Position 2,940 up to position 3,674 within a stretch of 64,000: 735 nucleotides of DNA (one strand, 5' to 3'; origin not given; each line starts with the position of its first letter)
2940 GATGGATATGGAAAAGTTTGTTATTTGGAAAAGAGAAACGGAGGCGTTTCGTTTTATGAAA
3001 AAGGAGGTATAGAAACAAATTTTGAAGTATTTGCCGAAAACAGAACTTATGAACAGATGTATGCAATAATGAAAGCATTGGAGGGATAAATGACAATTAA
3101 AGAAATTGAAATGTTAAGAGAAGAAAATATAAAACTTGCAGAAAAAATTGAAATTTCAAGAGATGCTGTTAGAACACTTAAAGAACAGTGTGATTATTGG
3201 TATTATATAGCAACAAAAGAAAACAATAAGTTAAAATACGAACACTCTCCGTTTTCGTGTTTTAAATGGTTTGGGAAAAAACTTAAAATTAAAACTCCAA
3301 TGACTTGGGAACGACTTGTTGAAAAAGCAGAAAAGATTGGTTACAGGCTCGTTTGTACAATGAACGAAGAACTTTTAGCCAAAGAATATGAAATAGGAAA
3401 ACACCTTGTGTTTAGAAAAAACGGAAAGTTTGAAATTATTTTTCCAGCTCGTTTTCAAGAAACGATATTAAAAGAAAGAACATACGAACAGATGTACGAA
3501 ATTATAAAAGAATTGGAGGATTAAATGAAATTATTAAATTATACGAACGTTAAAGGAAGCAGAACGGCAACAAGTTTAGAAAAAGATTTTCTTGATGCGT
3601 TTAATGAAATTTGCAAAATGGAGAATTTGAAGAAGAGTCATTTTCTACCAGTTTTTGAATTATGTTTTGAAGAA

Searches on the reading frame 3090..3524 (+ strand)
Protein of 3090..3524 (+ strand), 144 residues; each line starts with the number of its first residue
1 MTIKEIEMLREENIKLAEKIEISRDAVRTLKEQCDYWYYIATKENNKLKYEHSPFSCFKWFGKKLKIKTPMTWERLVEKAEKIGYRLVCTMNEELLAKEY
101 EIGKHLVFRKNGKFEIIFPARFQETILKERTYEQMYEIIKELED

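Call 77: search_protein_families(library=pfam, proteins=[window:3090-3524:+], max_evalue=0.01)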
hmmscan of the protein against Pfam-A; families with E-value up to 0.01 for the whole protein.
window:3090-3524:+ (144 aa): 1 family
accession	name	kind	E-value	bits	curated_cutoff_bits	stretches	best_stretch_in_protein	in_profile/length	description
PF18277.6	AbrB_C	-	0.0064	16.6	22.8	0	11-33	10-33/37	AbrB C-terminal domain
